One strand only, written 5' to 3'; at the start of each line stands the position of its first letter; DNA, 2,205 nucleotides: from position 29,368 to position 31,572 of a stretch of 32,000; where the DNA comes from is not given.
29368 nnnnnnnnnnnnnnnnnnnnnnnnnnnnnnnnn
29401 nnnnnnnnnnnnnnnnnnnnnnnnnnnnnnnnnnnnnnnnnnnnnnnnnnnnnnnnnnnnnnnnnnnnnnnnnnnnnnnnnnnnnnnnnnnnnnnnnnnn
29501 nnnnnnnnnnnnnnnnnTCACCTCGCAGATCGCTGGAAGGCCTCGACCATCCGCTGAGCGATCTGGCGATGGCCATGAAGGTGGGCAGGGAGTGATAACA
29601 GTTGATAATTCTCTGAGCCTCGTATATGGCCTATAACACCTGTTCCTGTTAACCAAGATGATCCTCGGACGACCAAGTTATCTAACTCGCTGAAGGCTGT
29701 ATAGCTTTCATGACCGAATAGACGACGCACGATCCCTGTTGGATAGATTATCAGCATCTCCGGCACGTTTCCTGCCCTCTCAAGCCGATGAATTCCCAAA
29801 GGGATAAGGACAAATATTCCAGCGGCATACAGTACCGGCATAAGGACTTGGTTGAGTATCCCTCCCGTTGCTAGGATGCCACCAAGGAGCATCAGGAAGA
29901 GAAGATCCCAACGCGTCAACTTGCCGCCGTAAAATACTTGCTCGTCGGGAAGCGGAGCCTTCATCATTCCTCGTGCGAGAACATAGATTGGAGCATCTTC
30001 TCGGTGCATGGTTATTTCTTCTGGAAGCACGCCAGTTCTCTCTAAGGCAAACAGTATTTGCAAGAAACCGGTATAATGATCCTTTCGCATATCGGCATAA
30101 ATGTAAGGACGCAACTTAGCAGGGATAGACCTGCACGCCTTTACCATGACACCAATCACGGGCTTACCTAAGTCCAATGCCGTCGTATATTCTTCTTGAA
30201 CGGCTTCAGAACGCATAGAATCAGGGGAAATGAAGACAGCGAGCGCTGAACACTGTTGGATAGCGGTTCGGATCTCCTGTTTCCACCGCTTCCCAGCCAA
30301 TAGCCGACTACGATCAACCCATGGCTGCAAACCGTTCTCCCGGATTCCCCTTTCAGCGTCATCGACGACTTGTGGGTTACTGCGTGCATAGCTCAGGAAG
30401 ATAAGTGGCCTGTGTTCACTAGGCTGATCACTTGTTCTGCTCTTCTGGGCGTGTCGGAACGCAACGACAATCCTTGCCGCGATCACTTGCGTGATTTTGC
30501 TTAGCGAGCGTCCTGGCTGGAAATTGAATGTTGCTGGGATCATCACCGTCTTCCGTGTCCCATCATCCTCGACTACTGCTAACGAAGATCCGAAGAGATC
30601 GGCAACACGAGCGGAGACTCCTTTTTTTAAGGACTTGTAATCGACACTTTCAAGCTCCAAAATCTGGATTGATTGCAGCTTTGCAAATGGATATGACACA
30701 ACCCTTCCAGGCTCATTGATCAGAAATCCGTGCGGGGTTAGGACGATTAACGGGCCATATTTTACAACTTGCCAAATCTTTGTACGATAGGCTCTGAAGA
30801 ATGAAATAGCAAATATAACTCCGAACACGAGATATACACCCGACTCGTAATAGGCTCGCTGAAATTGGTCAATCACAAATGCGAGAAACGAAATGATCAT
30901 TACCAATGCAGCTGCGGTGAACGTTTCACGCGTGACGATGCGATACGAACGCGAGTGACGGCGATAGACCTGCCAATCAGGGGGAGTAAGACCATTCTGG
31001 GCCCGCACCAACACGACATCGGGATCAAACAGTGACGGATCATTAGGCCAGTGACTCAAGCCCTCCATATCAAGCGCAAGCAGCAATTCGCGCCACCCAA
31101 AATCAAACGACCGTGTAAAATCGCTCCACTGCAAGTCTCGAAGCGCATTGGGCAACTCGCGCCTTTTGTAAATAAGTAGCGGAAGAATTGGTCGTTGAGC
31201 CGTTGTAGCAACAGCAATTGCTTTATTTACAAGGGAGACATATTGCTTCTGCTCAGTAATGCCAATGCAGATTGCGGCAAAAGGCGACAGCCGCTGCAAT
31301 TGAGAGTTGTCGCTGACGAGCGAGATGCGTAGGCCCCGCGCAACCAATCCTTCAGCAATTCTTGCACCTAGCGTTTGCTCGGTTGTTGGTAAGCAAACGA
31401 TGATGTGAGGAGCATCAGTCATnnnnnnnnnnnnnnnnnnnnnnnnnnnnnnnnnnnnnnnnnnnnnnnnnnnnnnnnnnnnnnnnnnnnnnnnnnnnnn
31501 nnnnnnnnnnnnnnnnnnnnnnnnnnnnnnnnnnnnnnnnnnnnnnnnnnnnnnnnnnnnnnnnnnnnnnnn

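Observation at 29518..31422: Internally duplicated [TIR - 2 TM - PH-like] protein; first TIR copy looks catalytically degenerate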

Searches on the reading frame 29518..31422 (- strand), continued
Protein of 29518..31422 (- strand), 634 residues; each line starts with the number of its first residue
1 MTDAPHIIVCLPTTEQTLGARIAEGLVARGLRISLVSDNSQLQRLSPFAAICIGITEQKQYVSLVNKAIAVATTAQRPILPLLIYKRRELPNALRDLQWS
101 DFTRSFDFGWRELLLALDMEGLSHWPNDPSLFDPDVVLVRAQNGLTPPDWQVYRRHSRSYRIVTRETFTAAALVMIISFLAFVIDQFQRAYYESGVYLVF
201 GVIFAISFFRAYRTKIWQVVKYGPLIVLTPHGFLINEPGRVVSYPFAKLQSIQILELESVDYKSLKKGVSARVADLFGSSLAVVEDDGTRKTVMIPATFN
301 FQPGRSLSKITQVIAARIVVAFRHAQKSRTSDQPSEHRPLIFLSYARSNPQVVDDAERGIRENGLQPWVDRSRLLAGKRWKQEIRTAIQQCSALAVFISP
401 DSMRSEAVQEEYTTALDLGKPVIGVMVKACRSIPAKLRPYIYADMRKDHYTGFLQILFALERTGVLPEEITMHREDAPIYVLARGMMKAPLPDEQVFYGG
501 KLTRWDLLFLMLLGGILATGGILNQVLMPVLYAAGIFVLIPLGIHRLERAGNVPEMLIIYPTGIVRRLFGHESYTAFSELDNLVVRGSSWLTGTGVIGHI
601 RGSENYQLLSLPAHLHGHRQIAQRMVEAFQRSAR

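Call 25: search_protein_representatives(alignment_id=A1)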
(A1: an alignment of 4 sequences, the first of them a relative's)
Query: 4 sequences, 636 profile positions. Proteins with E-value up to 0.001 (for the whole library): 60728; up to 1e-10: 6299; up to 1e-30: 89. The best 150 are listed.
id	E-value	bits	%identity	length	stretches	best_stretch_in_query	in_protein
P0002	0.0e+00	1162.5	-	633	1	1-636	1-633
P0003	0.0e+00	1115.2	-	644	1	1-636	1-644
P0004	0.0e+00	1032.6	-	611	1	1-635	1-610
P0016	1.1e-169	582.6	-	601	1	22-633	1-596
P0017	5.2e-121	421.7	-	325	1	307-636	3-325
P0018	3.9e-100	352.8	-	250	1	1-240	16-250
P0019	2.6e-77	277.4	-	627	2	89-631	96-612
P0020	1.7e-75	271.4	-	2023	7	335-463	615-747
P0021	1.2e-73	265.3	-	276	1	1-227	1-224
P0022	4.8e-73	263.3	-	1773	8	297-439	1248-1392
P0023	2.0e-71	257.9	-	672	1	13-634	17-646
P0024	2.2e-71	257.8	-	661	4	337-509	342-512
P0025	5.2e-71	256.5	-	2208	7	334-443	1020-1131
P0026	3.6e-64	234.0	-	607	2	304-486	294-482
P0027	1.6e-63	231.8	-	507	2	328-469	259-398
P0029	2.5e-63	231.2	-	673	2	42-423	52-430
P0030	1.2e-62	229.0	-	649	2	313-633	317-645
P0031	4.3e-61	223.8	-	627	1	5-632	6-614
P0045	1.0e-46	176.3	-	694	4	337-437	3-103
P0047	4.2e-45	171.0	-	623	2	316-581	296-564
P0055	8.0e-40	153.5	-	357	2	334-438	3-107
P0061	1.2e-36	143.1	-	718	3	336-634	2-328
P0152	5.0e-28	114.5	-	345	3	338-427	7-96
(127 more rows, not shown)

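Call 28: fold_search(model_id=the predicted structure, library=pdb)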
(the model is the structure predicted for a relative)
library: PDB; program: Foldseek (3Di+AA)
matches with E <= 10: 1522; with E <= 0.001: 31
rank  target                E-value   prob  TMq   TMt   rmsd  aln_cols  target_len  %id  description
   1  8oz6_A                1.3e-05  1.00  0.18  0.26  15.2       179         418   18  cryoEM structure of SPARTA complex ligand-free (released 2023-08-16)
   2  8qlp_E                2.4e-05  1.00  0.19  0.28   8.0       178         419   16  CryoEM structure of the RNA/DNA bound SPARTA (BabAgo/TIR-APAZ) tetrameric complex (released 2024-01-31)
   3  8isy_B                3.9e-05  1.00  0.18  0.25  15.2       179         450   18  Cryo-EM structure of free-state Crt-SPARTA (released 2023-10-18)
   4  8qlp_M                4.6e-05  1.00  0.19  0.28   8.0       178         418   16  CryoEM structure of the RNA/DNA bound SPARTA (BabAgo/TIR-APAZ) tetrameric complex (released 2024-01-31)
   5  8ifl_A                5.7e-05  1.00  0.19  0.28   7.0       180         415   18  Cryo-EM structure of tetrameric SPARTA gRNA-ssDNA target complex in state 1 (released 2024-01-17)
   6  8i87_G                6.1e-05  1.00  0.19  0.29   7.1       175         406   18  Cryo-EM structure of TIR-APAZ/Ago-gRNA-DNA complex (released 2023-07-19)
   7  8spo_I                6.1e-05  1.00  0.18  0.30   8.0       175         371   19  Tetramerized activation of MapSPARTA bound with NAD+ (released 2023-08-23)
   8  4w8h_A                7.2e-05  1.00  0.17  0.76   3.6       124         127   21  Crystal structure of the TIR domain of the Toll-related Receptor TRR-2 from the lower metazoan Hydra magnipapillata (c (released 2015-09-09)
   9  8i87_A                7.2e-05  1.00  0.18  0.26   8.5       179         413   19  Cryo-EM structure of TIR-APAZ/Ago-gRNA-DNA complex (released 2023-07-19)
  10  7anw_A                8.6e-05  1.00  0.18  0.17   9.4       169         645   20  hSARM1 NAD+ complex (released 2020-11-11)
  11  8u72_H                9.6e-05  1.00  0.18  0.27   6.9       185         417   18  Cryo-EM structure of the SPARTA oligomer with guide RNA and target DNA (released 2024-06-12)
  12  4w8g                  1.5e-04  1.00  0.17  0.78   3.5       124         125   21  Crystal structure of the TIR domain of the Toll-related Receptor TRR-2 from the lower metazoan Hydra magnipapillata (cry (released 2015-09-09)
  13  8i87_C                1.6e-04  1.00  0.18  0.26  15.2       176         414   16  Cryo-EM structure of TIR-APAZ/Ago-gRNA-DNA complex (released 2023-07-19)
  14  8ifk_A                1.7e-04  1.00  0.17  0.25  15.3       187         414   19  Cryo-EM structure of monomeric SPARTA gRNA-ssDNA target complex (released 2024-01-17)
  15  8ifl_F                1.8e-04  1.00  0.18  0.28  12.0       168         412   17  Cryo-EM structure of tetrameric SPARTA gRNA-ssDNA target complex in state 1 (released 2024-01-17)
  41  4c6t_D                2.6e-03  1.00  0.18  0.61   3.9       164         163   13  Crystal structure of the RPS4 and RRS1 TIR domain heterodimer (released 2014-05-28)
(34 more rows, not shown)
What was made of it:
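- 30028..30411 (-): C-terminal catalytic-type TIR domain (aa 338-465). Foldseek also finds TIR domains (call 28).
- Closest known: Bacterial and eukaryotic TIR-domain NAD+ hydrolases. Same: Foldseek also ranks SPARTA and SARM1 TIRs first (call 28).
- Closest known: Paired or asymmetric TIR assemblies. Same: 4c6t appears among the fold matches (call 28).
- The RPS4/RRS1 TIR heterodimer (4c6t) is among the structural matches (call 28).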

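Call 53: find_encoding_contigs(protein=P0055, flank=6000, max_places=4)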
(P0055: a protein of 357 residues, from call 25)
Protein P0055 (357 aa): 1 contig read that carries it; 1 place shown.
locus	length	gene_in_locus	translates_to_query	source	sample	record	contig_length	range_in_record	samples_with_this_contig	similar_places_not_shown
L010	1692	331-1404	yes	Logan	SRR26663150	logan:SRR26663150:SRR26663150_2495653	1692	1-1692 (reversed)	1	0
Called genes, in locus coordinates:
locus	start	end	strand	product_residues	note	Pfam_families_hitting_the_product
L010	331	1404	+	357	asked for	PF13676:TIR_2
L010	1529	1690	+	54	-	?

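Call 54: find_encoding_contigs(protein=P0152, flank=6000, max_places=4)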
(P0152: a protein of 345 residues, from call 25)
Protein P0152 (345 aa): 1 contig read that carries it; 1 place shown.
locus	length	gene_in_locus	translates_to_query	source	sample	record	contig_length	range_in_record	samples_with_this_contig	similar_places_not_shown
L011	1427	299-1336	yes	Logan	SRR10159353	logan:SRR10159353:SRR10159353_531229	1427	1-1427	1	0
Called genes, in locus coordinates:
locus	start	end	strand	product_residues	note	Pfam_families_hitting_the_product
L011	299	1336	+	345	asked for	PF01582:TIR (weak), PF13676:TIR_2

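Call 64: find_related_loci(query=A1, collection=genome_contigs, flank=8000)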
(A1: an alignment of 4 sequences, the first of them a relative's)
Query A1 (634 aa) in genome_contigs; peptide patterns used: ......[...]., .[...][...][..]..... (x = any residue, [..] = any of these).
23 stretches matched a pattern, but none encodes a relative of the query by tblastn (E <= 1e-3).
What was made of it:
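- Tried and rejected: 23 pattern matches, none confirmed (call 64).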

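Call 76: list_cluster_members(proteins=[P0016, P0019, P0023, P0024, P0029, P0030, P0031, P0047, P0061, P0045])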
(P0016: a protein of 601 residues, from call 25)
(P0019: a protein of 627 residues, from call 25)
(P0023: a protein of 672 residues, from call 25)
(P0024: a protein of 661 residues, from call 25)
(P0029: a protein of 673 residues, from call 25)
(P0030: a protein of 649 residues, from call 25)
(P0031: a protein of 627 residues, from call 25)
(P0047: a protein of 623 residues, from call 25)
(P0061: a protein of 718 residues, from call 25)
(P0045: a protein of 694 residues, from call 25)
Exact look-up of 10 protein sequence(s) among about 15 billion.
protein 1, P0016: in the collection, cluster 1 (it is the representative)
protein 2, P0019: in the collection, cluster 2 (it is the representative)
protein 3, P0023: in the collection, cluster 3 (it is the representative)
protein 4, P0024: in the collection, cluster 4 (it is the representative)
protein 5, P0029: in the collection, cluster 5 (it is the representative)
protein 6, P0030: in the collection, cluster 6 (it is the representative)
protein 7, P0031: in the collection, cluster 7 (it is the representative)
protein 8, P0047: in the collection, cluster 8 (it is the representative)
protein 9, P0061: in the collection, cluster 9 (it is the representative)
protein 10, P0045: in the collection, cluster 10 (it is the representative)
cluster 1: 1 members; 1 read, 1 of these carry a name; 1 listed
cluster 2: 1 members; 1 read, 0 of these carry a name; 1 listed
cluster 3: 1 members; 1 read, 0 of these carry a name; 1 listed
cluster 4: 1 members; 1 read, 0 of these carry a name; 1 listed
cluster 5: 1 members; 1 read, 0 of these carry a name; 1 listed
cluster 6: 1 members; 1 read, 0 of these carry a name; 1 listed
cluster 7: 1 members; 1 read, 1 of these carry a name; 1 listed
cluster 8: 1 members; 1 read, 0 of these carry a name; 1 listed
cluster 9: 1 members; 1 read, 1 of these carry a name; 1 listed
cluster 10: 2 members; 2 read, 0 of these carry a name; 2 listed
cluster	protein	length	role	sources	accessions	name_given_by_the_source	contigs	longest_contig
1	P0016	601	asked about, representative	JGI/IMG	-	hypothetical protein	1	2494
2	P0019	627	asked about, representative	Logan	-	-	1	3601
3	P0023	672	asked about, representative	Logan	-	-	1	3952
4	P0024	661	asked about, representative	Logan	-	-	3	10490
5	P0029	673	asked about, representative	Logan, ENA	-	-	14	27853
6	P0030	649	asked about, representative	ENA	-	-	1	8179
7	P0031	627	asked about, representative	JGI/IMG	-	TIR domain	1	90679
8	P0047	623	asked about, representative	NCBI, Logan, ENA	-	-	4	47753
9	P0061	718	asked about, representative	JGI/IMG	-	hypothetical protein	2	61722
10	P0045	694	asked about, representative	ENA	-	-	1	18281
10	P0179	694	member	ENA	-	-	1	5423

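Call 77: find_encoding_contigs(protein=P0031, flank=6000, max_places=1)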
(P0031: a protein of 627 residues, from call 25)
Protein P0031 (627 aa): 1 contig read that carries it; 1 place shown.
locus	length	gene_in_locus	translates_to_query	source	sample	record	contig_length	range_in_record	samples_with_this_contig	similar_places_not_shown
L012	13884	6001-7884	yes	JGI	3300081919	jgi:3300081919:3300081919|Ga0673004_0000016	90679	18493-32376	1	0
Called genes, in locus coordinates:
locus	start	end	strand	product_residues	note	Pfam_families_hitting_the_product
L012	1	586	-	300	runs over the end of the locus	PF00005:ABC_tran, PF02463:SMC_N (faint), PF13304:AAA_21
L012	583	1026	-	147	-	PF00392:GntR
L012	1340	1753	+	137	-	-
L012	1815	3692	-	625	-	PF00150:Cellulase, PF18564:Glyco_hydro_5_C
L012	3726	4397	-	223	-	PF04402:SIMPL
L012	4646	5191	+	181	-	-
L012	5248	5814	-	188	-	PF00160:Pro_isomerase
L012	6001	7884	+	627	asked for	PF13676:TIR_2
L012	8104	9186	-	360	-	-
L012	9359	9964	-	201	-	PF13682:CZB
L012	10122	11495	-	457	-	PF16933:PelG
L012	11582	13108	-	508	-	PF11997:DUF3492, PF13439:Glyco_transf_4, PF13579:Glyco_trans_4_4, PF00534:Glycos_transf_1, PF13692:Glyco_trans_1_4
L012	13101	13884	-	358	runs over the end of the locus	PF13646:HEAT_2, PF14559:TPR_19 (weak)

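Call 78: find_encoding_contigs(protein=P0061, flank=6000, max_places=1)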
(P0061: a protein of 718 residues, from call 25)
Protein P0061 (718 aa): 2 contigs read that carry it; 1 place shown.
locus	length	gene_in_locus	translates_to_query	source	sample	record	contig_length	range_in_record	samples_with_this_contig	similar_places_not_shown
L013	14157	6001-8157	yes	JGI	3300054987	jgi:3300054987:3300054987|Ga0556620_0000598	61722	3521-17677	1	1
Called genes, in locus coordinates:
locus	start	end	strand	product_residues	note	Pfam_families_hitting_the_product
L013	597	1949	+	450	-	PF01654:Cyt_bd_oxida_I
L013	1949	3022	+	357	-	PF02322:Cyt_bd_oxida_II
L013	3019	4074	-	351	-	PF01243:PNPOx_N, PF12900:Pyridox_ox_2 (weak), PF00881:Nitroreductase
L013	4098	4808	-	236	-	PF00687:Ribosomal_L1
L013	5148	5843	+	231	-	PF14417:MEDS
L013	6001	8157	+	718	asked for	PF13676:TIR_2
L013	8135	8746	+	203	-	-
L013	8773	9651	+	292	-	PF00561:Abhydrolase_1, PF12146:Hydrolase_4, PF12697:Abhydrolase_6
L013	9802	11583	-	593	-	-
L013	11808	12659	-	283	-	-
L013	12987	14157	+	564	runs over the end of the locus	PF01266:DAO, PF16901:DAO_C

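Call 79: find_encoding_contigs(protein=P0047, flank=6000, max_places=1)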
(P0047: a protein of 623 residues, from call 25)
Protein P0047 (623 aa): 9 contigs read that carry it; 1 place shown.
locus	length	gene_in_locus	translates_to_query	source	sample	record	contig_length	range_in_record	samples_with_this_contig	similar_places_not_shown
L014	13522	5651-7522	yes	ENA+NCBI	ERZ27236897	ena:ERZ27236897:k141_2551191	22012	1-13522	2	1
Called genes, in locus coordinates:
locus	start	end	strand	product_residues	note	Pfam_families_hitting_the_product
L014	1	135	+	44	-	?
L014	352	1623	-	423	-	-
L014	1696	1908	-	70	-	-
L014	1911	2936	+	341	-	-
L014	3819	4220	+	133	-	-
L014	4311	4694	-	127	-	-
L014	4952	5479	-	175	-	-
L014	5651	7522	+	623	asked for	PF13676:TIR_2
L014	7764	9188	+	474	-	PF03951:Gln-synt_N, PF00120:Gln-synt_C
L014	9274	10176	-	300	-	PF13489:Methyltransf_23, PF08242:Methyltransf_12 (weak), PF13649:Methyltransf_25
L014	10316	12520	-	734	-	PF13196:DUF4012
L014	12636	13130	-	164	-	PF00583:Acetyltransf_1, PF13673:Acetyltransf_10, PF13508:Acetyltransf_7 (weak)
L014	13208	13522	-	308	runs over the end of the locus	PF12911:OppC_N, PF00528:BPD_transp_1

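Call 80: find_encoding_contigs(protein=P0029, flank=6000, max_places=1)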
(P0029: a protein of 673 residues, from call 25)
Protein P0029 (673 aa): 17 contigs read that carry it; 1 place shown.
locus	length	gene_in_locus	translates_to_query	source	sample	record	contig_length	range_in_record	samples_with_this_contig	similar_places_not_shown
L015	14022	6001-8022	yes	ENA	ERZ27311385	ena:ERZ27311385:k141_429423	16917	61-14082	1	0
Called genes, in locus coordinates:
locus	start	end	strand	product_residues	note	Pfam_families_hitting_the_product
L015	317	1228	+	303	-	PF01619:Pro_dh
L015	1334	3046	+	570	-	PF13229:Beta_helix, PF13396:PLDc_N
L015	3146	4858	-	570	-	PF07690:MFS_1, PF00083:Sugar_tr (faint)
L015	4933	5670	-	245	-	PF07161:LppX_LprAFG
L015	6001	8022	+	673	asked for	PF13676:TIR_2 (weak), PF01582:TIR (weak), PF13676:TIR_2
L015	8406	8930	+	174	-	-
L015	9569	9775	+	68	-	-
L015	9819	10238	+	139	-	-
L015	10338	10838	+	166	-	-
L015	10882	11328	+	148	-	PF01258:zf-dskA_traR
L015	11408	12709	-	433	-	PF00999:Na_H_Exchanger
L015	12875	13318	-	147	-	PF07366:SnoaL, PF12680:SnoaL_2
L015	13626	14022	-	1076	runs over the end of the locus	?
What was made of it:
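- Most homologues sit among housekeeping genes rather than in defence islands (calls 77-80). No partner gene is conserved, so an effector function would have to lie within the protein (calls 77-80). Most neighbourhoods are housekeeping (calls 77-80).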

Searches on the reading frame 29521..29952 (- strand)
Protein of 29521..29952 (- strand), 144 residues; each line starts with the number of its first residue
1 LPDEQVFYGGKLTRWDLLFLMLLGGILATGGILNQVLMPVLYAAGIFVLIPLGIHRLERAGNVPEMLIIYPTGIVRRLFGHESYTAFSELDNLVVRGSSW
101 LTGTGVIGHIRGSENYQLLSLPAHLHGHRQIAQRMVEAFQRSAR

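Call 8: search_protein_families(library=pfam, proteins=[window:29521-29952:-], max_evalue=10)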
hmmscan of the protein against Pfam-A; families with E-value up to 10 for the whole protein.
seq(144 aa): 0 families

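Call 9: search_protein_families(library=ncbifam, proteins=[window:29521-29952:-], max_evalue=10)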
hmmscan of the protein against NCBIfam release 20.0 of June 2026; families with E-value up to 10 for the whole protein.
seq(144 aa): 0 families
